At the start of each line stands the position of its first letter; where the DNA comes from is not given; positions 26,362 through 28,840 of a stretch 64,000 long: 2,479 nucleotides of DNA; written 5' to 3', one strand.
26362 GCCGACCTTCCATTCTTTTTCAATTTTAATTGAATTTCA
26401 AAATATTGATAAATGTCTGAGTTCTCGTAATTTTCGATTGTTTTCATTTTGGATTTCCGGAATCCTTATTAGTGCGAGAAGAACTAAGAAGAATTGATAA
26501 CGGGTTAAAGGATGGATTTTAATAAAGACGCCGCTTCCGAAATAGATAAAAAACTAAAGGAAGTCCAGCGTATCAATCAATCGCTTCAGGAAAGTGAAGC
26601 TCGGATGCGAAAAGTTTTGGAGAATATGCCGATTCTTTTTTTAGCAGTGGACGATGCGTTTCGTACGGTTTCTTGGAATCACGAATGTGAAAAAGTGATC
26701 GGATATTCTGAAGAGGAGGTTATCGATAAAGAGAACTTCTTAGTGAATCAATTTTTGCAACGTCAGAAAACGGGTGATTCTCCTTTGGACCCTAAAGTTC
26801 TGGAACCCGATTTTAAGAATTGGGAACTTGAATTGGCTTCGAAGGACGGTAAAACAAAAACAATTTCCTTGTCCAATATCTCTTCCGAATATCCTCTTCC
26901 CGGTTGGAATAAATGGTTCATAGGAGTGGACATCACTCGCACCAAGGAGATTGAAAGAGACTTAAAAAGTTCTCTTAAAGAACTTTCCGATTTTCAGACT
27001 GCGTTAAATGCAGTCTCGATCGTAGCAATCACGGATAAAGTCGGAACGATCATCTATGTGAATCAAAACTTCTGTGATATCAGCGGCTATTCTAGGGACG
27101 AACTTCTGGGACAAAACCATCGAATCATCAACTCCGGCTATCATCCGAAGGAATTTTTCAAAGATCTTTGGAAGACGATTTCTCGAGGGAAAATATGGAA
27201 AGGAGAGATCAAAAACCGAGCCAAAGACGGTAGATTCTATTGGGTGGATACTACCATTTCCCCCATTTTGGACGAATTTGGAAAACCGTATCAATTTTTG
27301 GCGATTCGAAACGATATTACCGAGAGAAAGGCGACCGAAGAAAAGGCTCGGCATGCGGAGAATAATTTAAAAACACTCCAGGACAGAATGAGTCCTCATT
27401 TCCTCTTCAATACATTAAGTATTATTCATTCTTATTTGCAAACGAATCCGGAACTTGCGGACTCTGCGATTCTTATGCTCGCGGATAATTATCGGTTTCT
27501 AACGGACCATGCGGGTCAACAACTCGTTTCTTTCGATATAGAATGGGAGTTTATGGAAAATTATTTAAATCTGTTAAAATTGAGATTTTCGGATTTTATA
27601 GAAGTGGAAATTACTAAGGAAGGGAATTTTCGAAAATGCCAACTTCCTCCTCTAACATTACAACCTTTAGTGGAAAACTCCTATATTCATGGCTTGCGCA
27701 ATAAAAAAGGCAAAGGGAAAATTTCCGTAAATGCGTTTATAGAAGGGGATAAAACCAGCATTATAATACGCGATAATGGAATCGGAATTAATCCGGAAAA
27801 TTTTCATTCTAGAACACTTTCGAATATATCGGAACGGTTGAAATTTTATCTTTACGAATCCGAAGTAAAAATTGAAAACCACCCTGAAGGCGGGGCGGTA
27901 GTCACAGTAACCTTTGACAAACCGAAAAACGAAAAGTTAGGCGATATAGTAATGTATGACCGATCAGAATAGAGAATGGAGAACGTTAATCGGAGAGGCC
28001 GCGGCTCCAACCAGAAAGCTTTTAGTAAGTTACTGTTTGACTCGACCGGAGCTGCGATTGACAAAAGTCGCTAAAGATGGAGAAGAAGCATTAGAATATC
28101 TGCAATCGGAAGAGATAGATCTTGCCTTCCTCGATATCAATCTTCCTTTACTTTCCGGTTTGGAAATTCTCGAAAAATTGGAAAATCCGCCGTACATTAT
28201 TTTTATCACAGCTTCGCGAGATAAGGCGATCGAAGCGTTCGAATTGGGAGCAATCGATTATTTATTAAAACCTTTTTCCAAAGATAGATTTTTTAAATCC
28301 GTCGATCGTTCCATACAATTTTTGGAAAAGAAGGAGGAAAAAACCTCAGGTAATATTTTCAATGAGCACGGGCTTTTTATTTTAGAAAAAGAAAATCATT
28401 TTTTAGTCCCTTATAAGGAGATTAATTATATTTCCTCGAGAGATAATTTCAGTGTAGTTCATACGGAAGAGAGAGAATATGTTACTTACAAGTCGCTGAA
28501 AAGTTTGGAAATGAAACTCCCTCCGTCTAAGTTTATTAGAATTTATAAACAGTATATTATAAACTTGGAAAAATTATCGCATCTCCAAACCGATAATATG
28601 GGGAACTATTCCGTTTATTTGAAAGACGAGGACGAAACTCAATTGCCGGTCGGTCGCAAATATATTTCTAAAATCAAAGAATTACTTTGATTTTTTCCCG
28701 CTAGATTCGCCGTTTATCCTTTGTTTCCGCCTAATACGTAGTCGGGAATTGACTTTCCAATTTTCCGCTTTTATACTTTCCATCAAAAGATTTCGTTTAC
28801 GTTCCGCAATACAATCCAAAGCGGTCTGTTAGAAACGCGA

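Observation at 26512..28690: Aer/NifL-like PAS fused to a LytS-type kinase, paired with an atypical LytTR regulator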

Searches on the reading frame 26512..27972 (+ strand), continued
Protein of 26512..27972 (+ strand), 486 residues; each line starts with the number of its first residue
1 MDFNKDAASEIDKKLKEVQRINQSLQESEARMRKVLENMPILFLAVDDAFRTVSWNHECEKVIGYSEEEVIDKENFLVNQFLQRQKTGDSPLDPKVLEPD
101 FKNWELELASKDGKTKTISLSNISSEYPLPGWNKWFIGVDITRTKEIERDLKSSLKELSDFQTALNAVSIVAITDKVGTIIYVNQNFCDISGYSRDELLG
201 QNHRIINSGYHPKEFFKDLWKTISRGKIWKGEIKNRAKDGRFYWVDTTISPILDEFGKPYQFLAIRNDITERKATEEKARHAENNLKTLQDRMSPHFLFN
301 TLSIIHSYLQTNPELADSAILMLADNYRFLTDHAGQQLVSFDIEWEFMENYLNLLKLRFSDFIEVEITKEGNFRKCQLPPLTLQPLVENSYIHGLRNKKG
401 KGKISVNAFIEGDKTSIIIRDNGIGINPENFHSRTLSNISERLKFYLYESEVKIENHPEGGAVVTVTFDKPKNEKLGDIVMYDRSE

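Call 64: predict_structure(alignment_id=A1)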
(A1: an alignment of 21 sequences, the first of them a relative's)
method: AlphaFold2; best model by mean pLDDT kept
length: 486 residues; sequences in the alignment: 21
mean_pLDDT: 70.4   pTM: 0.36
mean pLDDT of the five models: 70.4, 67.7, 62.9, 62.3, 59.5
residues with pLDDT >= 90: 8; 70-90: 279; 50-70: 151; < 50: 48
segments of 3 or more residues with pLDDT < 50: 1-3, 83-92, 285-298, 472-486
pLDDT, mean of each block of 10 residues (from residue 1): 52 67 66 71 78 82 83 71 45 51 69 80 62 75 72 57 59 78 81 81 64 83 83 84 84 81 81 73 49 47 52 56 55 60 81 75 85 77 80 72 88 85 74 63 73 82 83 46 38
secondary structure, 60 per line:
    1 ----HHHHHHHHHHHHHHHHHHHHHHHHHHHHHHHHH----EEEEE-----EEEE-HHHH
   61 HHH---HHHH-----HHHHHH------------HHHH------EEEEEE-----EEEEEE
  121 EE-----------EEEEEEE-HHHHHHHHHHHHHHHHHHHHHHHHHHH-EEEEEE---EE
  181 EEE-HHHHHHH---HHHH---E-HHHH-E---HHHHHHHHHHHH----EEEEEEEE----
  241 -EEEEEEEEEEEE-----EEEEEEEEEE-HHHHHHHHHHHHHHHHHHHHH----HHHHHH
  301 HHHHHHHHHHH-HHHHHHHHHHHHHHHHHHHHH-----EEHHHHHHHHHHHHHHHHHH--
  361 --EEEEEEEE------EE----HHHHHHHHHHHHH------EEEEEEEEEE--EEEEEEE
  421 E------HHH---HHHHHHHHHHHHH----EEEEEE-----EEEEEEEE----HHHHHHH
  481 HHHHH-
elements in order: H5-37 E42-46 E52-55 H57-63 H67-70 H76-81 H94-97 E104-109 E115-122 E134-140 H142-168 E170-175 E179-183 H185-191 H195-198 H204-207 H213-224 E229-236 E242-253 E259-268 H270-290 H295-311 H313-333 H341-358 E363-370 H383-395 E402-411 E414-421 H434-446 E451-456 E462-469 H474-485

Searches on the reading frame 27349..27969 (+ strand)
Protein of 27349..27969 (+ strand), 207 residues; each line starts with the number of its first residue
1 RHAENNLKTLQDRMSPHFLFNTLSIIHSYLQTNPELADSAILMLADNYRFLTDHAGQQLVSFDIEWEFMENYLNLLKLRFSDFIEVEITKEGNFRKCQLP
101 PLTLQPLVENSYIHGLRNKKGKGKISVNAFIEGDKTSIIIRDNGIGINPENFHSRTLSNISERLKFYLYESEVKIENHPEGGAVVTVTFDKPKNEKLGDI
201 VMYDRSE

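Call 12: search_solved_structures(query=window:27361-27969:+, max_evalue=0.01, show_alignments=3)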
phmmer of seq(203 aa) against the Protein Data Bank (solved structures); distinct sequences matched with E-value up to 0.01: 1.
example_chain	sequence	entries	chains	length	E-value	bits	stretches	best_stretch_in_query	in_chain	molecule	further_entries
6swj_A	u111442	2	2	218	1.5e-17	66.9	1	7-145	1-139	Histidine kinase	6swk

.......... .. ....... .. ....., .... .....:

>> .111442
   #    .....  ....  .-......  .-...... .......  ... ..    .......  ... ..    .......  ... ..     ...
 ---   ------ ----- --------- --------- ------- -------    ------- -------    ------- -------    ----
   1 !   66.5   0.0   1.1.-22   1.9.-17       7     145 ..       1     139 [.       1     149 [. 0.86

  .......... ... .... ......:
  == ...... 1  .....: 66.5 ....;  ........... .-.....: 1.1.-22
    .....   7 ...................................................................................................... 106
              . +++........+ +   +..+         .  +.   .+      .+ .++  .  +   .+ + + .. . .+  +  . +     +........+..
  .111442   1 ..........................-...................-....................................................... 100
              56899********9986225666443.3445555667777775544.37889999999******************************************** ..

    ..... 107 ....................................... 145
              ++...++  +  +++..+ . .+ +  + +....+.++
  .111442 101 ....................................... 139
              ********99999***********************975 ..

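Call 34: search_protein_representatives(protein=window:27349-27969:+)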
Query: 207 residues. Proteins with E-value up to 0.001 (for the whole library): 93875; up to 1e-10: 46452; up to 1e-30: 116. The best 150 are listed.
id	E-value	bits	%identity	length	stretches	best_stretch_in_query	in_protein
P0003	6.0e-110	381.7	83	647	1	1-205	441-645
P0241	7.7e-70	250.7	58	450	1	1-190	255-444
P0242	6.7e-64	231.3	53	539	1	2-194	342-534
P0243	1.6e-50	187.6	49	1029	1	2-189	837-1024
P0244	3.2e-49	183.4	45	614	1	2-196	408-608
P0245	3.3e-49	183.4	44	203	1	2-190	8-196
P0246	7.4e-49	182.2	50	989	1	6-189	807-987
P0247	2.8e-48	180.3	47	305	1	2-189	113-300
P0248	2.9e-47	177.0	48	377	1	1-193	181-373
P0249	5.6e-47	176.1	45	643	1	2-189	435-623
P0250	6.7e-47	175.8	46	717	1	3-189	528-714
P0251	9.2e-47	175.4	43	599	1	2-191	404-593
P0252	2.3e-46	174.1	45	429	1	6-192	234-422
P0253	3.1e-46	173.7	47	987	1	2-172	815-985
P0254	4.3e-46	173.2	43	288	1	7-193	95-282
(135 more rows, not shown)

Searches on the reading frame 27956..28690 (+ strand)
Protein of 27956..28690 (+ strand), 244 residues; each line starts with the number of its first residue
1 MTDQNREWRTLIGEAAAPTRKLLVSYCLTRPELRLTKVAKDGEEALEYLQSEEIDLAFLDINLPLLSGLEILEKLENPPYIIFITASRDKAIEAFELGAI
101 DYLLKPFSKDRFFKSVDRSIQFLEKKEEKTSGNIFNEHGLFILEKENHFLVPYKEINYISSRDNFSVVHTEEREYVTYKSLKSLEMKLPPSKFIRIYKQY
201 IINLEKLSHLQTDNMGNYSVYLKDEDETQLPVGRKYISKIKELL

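Call 3: search_protein_families(library=pfam, proteins=[window:27956-28690:+], max_evalue=0.01)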
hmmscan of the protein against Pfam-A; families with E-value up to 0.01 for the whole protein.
window:27956-28690:+ (244 aa): 2 families
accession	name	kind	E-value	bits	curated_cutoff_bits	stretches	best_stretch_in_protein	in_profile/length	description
PF04397.21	LytTR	-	2.3e-24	85.9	22.6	1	148-244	3-97/98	LytTr DNA-binding domain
PF00072.30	Response_reg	-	1.9e-18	67.1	30.2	1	25-116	15-110/111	Response regulator receiver domain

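Call 4: search_protein_families(library=ncbifam, proteins=[window:27956-28690:+], max_evalue=0.01)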
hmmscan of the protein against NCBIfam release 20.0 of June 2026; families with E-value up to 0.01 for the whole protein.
window:27956-28690:+ (244 aa): 88 families (the best 25 are shown)
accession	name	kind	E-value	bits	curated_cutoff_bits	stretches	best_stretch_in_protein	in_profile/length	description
NF008677.0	PRK11697.1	equivalog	1.1e-34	119.9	246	1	20-244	14-235/238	two-component system response regulator BtsR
NF010684.1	PRK14084.1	equivalog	6.2e-31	108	375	1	36-242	29-250/254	response regulator transcription factor LytR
NF041946.1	LuxO_transreg_Vib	equivalog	2.4e-13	49.7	800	1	32-142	20-136/463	quorum-sensing sigma-54 dependent transcriptional regulator LuxO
NF033117.2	vanR_ACDEGLN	exception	4.6e-13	49.3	350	1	35-157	25-153/226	VanR-ABDEGLN family response regulator transcription factor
NF008296.0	PRK11083.1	equivalog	6.6e-13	48.6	273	1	33-167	27-161/228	two-component system response regulator CreB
TIGR02875.1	spore_0_A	equivalog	1e-12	47.9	200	1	21-119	16-121/262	sporulation transcription factor Spo0A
NF001965.0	PRK00742.1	subfamily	2.5e-12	46.7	293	1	9-111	5-114/357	chemotaxis-specific protein-glutamate methyltransferase CheB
NF045944.1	ResRegRpaBCyano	equivalog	2.7e-12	46.6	330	1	37-129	25-121/229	response regulator transcription factor RpaB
NF049963.1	RespRegFlgRCampy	domain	7.3e-12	44.9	750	1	37-130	29-123/429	fla regulon two-component system response regulator FlgR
NF008469.0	PRK11361.1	equivalog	5.5e-11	41.8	714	1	20-129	17-129/461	acetoacetate metabolism transcriptional regulator AtoC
NF053854.1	RespRegPhoBBctds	equivalog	6.9e-11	41.9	270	1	37-158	26-156/225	two-component system response regulator PhoB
NF040534.1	resp_reg_YycF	equivalog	1.1e-10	41.2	340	1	37-130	28-125/231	response regulator YycF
NF009206.0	PRK12555.1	subfamily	2.1e-10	40.1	342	1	12-110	5-109/340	chemotaxis-specific protein-glutamate methyltransferase CheB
NF041734.1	resp_reg_RppA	equivalog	2.3e-10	40.2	250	1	38-116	29-114/229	two-component system response regulator RppA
NF050064.1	BlResRespRegCbrR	equivalog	2.6e-10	39.8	600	1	38-126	152-247/415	bile resistance response regulator CbrR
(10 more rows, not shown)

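Call 16: find_homologous_proteins(query=window:27956-28690:+, max_evalue=1e-20)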
Query window:27956-28690:+ (244 aa): 1309 proteins with E <= 1e-20 among 4060 candidates; the best 120 are listed.
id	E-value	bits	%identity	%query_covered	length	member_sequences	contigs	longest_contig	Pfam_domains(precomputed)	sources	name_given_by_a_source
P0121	4.2e-154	529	100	100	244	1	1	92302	PF04397.22,PF00072.31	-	-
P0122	1.2e-137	475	87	100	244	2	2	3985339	PF04397.22,PF00072.31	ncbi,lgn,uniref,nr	ncbi:DNA-binding response regulator [Leptospira kobayashii]|uniref:DNA-binding response regulator n=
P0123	6.9e-135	466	87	100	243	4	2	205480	PF04397.22,PF00072.31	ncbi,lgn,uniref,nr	ncbi:DNA-binding response regulator [Leptospira wolffii]|uniref:DNA-binding response regulator n=1 T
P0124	1.0e-127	442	82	100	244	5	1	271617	PF04397.22,PF00072.31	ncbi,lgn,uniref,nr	ncbi:DNA-binding response regulator [Leptospira barantonii]|uniref:DNA-binding response regulator n=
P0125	1.1e-127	442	82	100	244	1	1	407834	PF04397.22,PF00072.31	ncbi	ncbi:LytR/AlgR family response regulator transcription factor [Leptospira sp. WS92.C1]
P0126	2.8e-127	441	83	98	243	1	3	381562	PF04397.22,PF00072.31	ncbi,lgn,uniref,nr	ncbi:LytR/AlgR family response regulator transcription factor [Leptospira yasudae]|uniref:LytR/AlgR 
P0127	4.3e-127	440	83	98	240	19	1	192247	PF04397.22,PF00072.31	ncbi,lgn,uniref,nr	ncbi:LytR/AlgR family response regulator transcription factor [Leptospira sarikeiensis]|uniref:DNA-b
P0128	6.9e-127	440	82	98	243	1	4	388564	PF04397.22,PF00072.31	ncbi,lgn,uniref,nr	ncbi:DNA-binding response regulator [Leptospira yasudae]|uniref:DNA-binding response regulator n=1 T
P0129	3.7e-126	437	80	100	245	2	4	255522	PF04397.22,PF00072.31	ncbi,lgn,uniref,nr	ncbi:DNA-binding response regulator [Leptospira gomenensis]|uniref:DNA-binding response regulator n=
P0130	5.8e-126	436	81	100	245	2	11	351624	PF04397.22,PF00072.31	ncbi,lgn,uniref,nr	ncbi:LytR/AlgR family response regulator transcription factor [Leptospira noguchii]|uniref:LytTr DNA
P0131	8.5e-126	436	81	98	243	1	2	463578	PF04397.22,PF00072.31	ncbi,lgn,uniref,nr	ncbi:LytTR family DNA-binding domain-containing protein [Leptospira sp. FAT2]|uniref:LytR/AlgR famil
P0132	2.4e-125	434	78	100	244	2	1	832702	PF04397.22,PF00072.31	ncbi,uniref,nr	ncbi:DNA-binding response regulator [Leptospira semungkisensis]|uniref:DNA-binding response regulato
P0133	2.9e-122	424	75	100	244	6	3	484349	PF04397.22,PF00072.31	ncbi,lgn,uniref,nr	ncbi:LytR/AlgR family response regulator transcription factor [Leptospira adleri]|uniref:DNA-binding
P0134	1.3e-121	422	82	96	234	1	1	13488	PF04397.22,PF00072.31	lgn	-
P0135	1.3e-108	380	74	98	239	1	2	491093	PF04397.22,PF00072.31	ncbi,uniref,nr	ncbi:DNA-binding response regulator [Leptospira perolatii]|uniref:DNA-binding response regulator n=1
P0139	9.4e-86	305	59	100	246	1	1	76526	PF04397.22,PF00072.31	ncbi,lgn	-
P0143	1.1e-76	275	53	98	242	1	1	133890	PF04397.22,PF00072.31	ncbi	-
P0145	4.5e-67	244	50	100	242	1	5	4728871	PF04397.22,PF00072.31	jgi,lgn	jgi:DNA-binding LytR/AlgR family response regulator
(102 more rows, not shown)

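Call 49: search_protein_families(library=pfam, proteins=[window:27956-28690:+], max_evalue=0.1)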
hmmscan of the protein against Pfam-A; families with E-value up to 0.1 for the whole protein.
window:27956-28690:+ (244 aa): 2 families
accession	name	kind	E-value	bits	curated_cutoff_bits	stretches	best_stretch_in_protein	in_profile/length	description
PF04397.21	LytTR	-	2.3e-24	85.9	22.6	1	148-244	3-97/98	LytTr DNA-binding domain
PF00072.30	Response_reg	-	1.9e-18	67.1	30.2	1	25-116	15-110/111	Response regulator receiver domain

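Call 61: find_encoding_contigs(protein=P0139, flank=10000, max_places=1)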
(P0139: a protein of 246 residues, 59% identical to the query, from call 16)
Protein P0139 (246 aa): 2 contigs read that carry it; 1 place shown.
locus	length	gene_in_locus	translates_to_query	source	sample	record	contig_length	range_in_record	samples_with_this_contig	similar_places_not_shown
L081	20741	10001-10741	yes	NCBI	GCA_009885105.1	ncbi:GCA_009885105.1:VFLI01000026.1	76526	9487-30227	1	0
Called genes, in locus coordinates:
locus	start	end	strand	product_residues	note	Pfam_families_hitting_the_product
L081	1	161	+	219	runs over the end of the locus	-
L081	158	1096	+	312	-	PF04536:TPM_phosphatase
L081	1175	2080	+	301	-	PF03308:MeaB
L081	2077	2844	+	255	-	-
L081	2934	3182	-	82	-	PF06127:Mpo1-like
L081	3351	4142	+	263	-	PF03807:F420_oxidored, PF14748:P5CR_dimer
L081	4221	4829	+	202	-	PF14063:DUF4254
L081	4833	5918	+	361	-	PF01075:Glyco_transf_9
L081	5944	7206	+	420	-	PF05977:MFS_3, PF07690:MFS_1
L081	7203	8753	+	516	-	-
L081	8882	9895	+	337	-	PF00140:Sigma70_r1_2 (weak), PF04542:Sigma70_r2, PF04539:Sigma70_r3 (weak), PF04545:Sigma70_r4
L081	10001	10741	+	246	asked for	PF00072:Response_reg, PF04397:LytTR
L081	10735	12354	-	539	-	PF00989:PAS (weak), PF08448:PAS_4, PF13188:PAS_8 (faint), PF00989:PAS, PF08448:PAS_4, PF13426:PAS_9, PF08447:PAS_3, PF06580:His_kinase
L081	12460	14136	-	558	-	PF04932:Wzy_C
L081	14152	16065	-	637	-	PF20695:UbiD_N, PF01977:UbiD, PF20696:UbiD_C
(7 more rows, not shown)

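Call 62: find_encoding_contigs(protein=P0145, flank=10000, max_places=1)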
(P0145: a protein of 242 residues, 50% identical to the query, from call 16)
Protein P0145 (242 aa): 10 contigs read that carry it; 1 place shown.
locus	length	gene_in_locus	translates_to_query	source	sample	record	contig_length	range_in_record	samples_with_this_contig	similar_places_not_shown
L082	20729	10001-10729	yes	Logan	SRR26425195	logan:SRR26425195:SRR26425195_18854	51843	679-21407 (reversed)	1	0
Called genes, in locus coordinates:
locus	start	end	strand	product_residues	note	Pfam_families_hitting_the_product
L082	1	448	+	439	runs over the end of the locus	PF00211:Guanylate_cyc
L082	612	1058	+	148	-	-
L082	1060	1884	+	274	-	PF00459:Inositol_P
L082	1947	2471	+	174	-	-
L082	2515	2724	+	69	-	PF17209:Hfq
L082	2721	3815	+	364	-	PF13439:Glyco_transf_4 (weak), PF20706:GT4-conflict (weak), PF00534:Glycos_transf_1, PF13692:Glyco_trans_1_4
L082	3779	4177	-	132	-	PF04519:Bactofilin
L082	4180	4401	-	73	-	-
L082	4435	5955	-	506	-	PF00248:Aldo_ket_red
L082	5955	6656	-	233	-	-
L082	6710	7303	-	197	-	PF00132:Hexapep (weak)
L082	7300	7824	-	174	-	PF22769:DCD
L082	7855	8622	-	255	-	PF00378:ECH_1, PF16113:ECH_2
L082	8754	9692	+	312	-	PF02108:FliH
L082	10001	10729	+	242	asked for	PF00072:Response_reg, PF04397:LytTR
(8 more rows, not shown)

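Call 63: find_encoding_contigs(protein=P0143, flank=10000, max_places=1)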
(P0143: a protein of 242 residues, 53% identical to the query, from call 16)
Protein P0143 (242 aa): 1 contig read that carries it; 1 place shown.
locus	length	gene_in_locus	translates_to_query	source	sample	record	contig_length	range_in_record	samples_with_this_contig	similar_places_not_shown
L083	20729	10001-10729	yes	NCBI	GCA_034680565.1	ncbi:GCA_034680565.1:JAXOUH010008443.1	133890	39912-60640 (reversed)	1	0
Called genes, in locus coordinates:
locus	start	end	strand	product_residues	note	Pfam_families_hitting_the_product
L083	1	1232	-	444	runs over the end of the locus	PF00515:TPR_1 (faint), PF07719:TPR_2 (faint), PF13414:TPR_11 (faint), PF13432:TPR_16 (faint), PF17874:TPR_MalT (faint), PF13174:TPR_6 (faint), PF13424:TPR_12 (weak)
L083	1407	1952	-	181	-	-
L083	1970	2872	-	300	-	PF03009:GDPD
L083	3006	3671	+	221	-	PF07947:YhhN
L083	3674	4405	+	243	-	-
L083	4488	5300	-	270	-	PF00106:adh_short, PF08659:KR, PF13561:adh_short_C2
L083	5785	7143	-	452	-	-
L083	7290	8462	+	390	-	PF01035:DNA_binding_1, PF00730:HhH-GPD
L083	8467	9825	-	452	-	PF00067:p450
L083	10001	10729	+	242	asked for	PF00072:Response_reg, PF04397:LytTR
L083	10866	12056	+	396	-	-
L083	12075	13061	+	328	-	PF04773:FecR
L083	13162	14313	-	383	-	-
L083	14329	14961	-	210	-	PF07588:DUF1554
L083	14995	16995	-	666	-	PF07696:7TMR-DISMED2, PF07695:7TMR-DISM_7TM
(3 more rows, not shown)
